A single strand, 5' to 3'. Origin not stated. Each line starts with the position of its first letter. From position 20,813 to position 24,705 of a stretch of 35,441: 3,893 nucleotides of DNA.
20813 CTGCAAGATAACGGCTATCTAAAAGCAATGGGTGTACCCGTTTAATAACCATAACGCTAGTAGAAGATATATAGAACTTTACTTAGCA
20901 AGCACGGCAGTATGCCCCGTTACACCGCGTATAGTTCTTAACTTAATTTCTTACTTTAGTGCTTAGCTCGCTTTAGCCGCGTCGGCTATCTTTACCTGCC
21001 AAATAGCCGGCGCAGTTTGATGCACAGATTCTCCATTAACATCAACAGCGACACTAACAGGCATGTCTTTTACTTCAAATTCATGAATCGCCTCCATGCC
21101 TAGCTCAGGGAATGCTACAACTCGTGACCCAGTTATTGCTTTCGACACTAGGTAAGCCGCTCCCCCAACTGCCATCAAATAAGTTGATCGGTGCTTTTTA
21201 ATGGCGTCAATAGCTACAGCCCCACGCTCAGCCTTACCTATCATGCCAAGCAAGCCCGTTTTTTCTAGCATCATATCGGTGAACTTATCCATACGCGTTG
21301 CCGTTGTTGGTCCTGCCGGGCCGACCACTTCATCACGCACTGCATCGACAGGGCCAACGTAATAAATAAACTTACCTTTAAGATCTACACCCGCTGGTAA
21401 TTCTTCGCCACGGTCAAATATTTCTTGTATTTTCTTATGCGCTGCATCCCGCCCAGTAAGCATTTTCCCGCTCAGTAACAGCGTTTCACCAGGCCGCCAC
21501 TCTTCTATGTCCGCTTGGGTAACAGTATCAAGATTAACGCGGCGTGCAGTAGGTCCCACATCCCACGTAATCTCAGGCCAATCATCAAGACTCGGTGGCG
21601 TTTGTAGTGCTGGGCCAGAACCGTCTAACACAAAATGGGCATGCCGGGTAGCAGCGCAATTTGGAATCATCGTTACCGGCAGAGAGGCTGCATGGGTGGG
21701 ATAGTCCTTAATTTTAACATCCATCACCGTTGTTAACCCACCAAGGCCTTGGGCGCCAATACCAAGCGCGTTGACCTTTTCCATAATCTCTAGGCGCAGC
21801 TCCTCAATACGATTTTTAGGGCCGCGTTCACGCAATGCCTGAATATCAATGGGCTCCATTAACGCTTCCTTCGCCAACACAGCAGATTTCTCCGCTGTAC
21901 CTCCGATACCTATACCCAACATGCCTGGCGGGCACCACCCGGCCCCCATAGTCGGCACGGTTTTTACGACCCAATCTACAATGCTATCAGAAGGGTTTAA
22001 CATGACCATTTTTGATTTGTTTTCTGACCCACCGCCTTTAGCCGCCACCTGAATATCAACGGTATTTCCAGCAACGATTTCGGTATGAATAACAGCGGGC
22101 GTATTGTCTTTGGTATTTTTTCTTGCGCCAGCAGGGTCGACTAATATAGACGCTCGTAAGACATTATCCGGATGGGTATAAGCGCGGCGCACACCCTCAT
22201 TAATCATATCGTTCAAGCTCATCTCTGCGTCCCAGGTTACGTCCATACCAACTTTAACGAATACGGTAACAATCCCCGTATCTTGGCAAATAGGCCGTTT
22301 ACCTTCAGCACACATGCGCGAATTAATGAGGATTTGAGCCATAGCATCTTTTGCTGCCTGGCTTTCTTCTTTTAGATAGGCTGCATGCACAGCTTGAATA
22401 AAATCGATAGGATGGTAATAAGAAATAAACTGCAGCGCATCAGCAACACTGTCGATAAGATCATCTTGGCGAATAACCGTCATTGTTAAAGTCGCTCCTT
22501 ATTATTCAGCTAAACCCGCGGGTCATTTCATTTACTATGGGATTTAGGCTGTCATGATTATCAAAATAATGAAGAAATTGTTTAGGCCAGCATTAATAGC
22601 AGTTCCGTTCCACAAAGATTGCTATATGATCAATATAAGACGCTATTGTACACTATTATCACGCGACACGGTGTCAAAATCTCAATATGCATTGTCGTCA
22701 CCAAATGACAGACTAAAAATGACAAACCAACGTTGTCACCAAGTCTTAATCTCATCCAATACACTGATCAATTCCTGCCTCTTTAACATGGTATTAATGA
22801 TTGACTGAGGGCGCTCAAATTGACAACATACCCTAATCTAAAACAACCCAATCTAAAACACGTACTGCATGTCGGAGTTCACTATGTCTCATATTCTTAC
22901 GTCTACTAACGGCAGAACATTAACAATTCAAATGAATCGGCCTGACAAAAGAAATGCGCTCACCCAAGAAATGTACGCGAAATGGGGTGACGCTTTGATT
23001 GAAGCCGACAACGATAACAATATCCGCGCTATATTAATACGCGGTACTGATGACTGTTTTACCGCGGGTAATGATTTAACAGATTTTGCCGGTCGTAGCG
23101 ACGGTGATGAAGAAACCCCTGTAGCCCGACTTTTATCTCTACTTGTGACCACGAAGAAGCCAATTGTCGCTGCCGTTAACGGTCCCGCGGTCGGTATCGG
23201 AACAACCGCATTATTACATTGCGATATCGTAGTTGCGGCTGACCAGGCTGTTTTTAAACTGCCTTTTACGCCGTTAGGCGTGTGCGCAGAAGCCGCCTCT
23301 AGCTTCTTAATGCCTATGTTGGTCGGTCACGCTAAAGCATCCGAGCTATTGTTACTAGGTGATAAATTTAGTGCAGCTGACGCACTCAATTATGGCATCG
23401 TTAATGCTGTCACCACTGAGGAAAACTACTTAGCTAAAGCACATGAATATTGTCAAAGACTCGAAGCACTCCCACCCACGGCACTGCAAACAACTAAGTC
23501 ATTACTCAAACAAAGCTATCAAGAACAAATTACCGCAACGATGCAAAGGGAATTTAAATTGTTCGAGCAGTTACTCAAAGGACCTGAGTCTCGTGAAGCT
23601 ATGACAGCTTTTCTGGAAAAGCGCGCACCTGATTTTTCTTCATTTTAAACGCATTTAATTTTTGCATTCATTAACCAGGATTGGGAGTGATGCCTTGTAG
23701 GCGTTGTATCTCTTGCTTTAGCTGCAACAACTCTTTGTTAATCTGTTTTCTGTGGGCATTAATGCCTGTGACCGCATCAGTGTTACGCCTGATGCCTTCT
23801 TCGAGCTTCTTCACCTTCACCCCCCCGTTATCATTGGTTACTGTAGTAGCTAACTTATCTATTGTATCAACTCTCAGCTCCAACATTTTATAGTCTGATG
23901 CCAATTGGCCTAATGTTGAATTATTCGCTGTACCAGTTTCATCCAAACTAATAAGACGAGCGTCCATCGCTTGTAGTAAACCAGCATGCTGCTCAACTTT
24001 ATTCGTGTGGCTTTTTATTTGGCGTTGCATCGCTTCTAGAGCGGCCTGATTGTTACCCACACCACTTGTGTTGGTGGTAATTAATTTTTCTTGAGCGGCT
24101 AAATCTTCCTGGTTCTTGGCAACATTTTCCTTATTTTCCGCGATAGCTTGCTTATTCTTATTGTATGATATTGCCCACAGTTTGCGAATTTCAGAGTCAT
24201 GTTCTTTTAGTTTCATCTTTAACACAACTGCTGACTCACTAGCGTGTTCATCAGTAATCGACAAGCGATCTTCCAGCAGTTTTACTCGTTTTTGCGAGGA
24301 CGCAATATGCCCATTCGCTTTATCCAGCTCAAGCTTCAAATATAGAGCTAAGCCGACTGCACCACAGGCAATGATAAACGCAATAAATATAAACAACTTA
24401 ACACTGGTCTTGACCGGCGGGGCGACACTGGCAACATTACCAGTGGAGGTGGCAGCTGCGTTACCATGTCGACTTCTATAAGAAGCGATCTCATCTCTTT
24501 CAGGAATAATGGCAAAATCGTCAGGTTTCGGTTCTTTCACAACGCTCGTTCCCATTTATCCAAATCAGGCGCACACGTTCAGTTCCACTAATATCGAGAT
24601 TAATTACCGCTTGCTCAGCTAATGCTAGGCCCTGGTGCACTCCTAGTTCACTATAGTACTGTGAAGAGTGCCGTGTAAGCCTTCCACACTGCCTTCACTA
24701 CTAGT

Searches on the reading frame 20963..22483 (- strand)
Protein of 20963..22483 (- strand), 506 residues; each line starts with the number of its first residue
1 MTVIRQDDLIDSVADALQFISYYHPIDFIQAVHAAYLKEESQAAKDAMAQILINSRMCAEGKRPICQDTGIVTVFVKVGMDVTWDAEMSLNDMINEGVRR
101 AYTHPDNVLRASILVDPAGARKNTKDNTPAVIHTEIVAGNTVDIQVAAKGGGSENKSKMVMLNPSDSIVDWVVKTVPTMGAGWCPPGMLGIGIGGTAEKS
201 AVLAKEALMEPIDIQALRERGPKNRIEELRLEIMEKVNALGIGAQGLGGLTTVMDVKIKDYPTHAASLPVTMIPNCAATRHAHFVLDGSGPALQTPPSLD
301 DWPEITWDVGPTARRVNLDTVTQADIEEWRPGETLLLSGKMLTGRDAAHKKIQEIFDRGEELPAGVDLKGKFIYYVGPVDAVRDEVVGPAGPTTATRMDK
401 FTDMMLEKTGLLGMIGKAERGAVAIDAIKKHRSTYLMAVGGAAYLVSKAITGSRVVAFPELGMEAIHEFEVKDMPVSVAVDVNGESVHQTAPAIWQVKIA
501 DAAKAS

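Call 39: search_protein_families(library=pfam, proteins=[window:20963-22483:-], max_evalue=0.0001)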
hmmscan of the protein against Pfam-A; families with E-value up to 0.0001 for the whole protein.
window:20963-22483:- (506 aa): 2 families
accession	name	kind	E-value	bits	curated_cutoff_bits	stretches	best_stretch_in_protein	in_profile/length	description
PF05681.19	Fumerase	-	4.3e-99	331.6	25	1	11-284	2-269/270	Fumarate hydratase (Fumerase)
PF05683.17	Fumerase_C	-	2.3e-84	282.2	22.2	1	288-490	1-204/205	Fumarase C-terminus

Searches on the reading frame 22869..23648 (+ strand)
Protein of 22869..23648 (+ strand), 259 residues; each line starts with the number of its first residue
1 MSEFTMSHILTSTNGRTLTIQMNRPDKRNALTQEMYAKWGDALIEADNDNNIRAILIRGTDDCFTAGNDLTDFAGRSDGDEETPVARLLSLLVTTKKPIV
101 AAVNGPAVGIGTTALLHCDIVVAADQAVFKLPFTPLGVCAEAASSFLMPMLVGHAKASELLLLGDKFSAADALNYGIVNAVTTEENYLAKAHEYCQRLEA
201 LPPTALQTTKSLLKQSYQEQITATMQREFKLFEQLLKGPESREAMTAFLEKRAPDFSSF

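Call 39: search_protein_families(library=pfam, proteins=[window:22869-23648:+], max_evalue=0.0001)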
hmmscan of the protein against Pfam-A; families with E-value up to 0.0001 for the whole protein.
window:22869-23648:+ (259 aa): 2 families
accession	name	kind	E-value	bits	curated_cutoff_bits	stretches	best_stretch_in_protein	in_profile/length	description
PF00378.25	ECH_1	-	6.5e-58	196.5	27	1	18-257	7-249/251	Enoyl-CoA hydratase/isomerase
PF16113.10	ECH_2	-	1.5e-27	97.5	27.2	1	19-186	3-176/335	Enoyl-CoA hydratase/isomerase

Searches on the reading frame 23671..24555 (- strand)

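Call 39: search_protein_families(library=pfam, proteins=[window:23671-24555:-], max_evalue=0.0001)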
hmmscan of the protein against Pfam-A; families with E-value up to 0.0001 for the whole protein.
window:23671-24555:- (294 aa): 1 family
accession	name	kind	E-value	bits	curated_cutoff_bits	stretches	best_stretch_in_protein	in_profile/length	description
PF09762.14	CCDC93_CC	-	8.9e-05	22.1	30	0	132-287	90-242/429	CCDC93 coiled-coil domain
